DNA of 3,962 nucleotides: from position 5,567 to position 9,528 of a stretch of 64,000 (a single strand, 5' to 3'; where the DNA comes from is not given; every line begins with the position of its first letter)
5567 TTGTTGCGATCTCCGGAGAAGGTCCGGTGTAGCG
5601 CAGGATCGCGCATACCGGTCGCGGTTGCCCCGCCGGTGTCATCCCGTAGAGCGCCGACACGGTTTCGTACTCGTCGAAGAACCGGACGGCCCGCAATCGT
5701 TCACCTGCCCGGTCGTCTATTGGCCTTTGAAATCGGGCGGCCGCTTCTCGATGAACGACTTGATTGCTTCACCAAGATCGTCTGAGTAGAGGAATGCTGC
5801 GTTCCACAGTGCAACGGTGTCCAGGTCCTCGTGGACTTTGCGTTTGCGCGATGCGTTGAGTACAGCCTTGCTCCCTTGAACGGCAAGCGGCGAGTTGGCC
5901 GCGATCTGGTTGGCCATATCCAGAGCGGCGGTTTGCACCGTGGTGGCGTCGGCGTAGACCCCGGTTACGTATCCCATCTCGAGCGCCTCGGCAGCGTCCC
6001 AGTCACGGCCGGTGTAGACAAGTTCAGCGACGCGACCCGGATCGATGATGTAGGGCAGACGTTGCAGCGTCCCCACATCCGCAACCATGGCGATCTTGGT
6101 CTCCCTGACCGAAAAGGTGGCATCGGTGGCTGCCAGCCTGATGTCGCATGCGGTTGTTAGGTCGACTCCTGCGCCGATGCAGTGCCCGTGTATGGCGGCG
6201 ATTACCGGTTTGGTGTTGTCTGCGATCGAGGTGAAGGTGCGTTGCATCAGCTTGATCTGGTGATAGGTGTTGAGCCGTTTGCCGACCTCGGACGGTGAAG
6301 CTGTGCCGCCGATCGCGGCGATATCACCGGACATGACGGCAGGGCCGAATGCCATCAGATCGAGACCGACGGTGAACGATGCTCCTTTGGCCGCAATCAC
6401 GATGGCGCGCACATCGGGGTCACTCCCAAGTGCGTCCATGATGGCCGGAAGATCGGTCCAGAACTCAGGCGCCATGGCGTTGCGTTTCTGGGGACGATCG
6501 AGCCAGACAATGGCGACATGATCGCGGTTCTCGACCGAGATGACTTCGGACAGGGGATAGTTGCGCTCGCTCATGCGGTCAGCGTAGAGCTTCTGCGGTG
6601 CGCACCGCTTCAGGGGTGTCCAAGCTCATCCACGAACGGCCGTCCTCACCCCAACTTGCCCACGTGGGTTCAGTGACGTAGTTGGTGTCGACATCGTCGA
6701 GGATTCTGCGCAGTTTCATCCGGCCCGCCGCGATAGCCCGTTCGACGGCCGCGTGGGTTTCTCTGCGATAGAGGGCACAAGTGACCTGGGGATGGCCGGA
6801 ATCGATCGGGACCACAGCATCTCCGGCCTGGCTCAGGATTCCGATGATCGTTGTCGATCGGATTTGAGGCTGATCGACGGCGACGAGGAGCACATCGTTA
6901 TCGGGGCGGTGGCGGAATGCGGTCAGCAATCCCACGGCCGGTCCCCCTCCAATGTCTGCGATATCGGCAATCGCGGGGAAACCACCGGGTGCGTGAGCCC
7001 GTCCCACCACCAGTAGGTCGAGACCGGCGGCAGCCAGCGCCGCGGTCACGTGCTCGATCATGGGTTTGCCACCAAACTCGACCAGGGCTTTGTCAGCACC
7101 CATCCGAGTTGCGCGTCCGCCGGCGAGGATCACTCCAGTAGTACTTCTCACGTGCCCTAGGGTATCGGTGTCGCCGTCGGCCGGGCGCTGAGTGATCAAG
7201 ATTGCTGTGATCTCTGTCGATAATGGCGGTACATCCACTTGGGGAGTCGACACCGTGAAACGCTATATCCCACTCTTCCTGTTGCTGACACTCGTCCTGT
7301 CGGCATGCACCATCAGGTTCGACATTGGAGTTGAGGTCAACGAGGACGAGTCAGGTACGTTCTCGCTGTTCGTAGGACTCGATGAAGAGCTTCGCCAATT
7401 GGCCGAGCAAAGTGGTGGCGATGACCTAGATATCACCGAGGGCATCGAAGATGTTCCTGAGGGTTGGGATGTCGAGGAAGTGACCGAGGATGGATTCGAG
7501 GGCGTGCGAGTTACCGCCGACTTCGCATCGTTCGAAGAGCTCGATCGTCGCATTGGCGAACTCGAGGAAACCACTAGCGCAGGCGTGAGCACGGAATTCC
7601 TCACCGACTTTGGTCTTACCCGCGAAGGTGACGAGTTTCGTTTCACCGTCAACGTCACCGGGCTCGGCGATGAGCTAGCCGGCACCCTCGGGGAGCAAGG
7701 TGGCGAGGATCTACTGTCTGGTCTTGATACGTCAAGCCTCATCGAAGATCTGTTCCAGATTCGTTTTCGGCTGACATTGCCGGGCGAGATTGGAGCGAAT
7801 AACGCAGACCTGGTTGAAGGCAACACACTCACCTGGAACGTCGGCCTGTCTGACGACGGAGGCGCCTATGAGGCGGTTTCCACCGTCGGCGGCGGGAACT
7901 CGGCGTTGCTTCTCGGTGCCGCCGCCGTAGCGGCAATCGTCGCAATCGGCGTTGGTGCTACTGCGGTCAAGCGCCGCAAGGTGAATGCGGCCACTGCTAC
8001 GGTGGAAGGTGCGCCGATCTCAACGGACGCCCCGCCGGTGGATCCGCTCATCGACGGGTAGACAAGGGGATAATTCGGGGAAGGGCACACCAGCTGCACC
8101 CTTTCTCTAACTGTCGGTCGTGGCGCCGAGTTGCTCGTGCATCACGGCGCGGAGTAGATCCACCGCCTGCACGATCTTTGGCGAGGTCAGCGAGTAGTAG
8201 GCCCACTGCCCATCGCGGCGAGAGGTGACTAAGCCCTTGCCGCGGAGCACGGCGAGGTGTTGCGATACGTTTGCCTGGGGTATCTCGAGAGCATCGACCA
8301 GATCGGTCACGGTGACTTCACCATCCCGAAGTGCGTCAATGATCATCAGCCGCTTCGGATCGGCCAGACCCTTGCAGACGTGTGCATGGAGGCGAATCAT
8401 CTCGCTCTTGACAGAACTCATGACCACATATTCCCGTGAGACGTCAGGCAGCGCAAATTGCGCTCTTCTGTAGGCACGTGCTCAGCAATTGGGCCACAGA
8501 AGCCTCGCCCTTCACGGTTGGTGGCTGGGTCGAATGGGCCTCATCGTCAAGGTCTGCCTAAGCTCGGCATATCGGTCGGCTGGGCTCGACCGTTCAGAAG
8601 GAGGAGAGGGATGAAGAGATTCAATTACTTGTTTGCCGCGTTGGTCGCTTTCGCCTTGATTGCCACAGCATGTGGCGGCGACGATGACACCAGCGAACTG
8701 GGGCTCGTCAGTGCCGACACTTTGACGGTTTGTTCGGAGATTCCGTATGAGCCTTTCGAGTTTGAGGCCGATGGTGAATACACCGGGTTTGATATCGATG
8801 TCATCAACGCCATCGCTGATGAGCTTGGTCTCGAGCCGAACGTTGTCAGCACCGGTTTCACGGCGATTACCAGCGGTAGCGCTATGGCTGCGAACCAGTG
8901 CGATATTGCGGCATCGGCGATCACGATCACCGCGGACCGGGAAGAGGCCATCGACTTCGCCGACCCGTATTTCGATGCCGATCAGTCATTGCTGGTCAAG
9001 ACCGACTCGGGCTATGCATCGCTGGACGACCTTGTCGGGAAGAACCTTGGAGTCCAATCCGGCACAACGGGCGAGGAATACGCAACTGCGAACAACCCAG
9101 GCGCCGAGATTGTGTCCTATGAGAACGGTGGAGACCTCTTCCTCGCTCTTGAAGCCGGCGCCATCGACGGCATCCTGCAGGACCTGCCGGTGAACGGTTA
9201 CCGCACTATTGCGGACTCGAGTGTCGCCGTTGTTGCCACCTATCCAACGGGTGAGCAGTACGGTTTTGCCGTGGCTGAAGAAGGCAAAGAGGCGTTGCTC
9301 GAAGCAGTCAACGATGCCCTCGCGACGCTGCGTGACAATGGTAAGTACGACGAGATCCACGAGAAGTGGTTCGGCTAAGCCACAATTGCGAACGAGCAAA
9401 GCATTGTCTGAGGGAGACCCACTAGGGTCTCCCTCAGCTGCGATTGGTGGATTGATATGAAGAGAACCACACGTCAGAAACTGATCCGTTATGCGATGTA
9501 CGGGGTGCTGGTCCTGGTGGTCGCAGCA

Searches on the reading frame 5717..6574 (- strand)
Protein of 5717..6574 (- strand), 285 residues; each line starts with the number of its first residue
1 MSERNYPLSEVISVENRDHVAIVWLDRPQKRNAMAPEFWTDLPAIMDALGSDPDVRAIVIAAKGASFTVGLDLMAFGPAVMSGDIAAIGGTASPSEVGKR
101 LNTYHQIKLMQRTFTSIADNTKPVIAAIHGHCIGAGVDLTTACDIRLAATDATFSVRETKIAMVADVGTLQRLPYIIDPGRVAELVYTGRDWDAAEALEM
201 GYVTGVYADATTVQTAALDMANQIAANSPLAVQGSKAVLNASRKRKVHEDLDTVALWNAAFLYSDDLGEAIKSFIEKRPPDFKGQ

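Call 60: search_protein_families(library=pfam, proteins=[window:5717-6574:-], max_evalue=0.00001)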
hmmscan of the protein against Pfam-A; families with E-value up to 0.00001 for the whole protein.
window:5717-6574:- (285 aa): 2 families
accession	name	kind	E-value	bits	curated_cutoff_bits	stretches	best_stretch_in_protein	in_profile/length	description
PF00378.25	ECH_1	-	8.4e-43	147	27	1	17-285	3-251/251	Enoyl-CoA hydratase/isomerase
PF16113.10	ECH_2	-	8.6e-22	78.5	27.2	1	21-208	2-173/335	Enoyl-CoA hydratase/isomerase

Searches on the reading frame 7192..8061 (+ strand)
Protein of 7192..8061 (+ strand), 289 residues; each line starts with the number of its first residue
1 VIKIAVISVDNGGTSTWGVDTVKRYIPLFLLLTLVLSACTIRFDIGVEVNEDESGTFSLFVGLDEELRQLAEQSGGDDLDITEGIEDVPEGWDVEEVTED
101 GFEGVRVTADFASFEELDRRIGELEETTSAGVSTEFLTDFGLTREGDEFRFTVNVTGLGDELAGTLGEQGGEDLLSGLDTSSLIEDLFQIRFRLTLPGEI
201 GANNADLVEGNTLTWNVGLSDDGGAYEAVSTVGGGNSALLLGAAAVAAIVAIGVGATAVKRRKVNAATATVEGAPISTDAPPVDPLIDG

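Call 60: search_protein_families(library=pfam, proteins=[window:7192-8061:+], max_evalue=0.00001)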
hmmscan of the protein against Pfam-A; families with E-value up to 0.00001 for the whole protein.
window:7192-8061:+ (289 aa): 1 family
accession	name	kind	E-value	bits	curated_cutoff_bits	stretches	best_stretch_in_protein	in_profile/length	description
PF21946.1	LppM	-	2.4e-14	54.3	27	1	42-217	1-139/153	LppM domain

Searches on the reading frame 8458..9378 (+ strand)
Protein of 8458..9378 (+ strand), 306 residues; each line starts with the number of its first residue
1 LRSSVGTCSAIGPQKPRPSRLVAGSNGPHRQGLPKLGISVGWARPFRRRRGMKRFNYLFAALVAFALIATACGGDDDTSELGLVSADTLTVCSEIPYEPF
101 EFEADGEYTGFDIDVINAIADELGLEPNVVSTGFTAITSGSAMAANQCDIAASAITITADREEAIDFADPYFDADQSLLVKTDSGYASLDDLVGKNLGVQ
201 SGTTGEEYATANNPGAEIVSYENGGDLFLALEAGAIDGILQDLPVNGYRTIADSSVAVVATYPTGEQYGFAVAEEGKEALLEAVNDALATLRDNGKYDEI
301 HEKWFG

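Call 16: search_protein_families(library=pfam, proteins=[window:8458-9378:+], max_evalue=0.01)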
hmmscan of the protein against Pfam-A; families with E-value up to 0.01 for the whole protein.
window:8458-9378:+ (306 aa): 2 families
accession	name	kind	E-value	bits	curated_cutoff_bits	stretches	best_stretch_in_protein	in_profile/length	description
PF00497.25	SBP_bac_3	-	5.5e-36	123.7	26.4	1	89-306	1-131/132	Bacterial extracellular solute-binding proteins, family 3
PF10613.14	Lig_chan-Glu_bd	-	1.2e-08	35.5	30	1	101-182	21-113/115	Ligated ion channel L-glutamate- and glycine-binding site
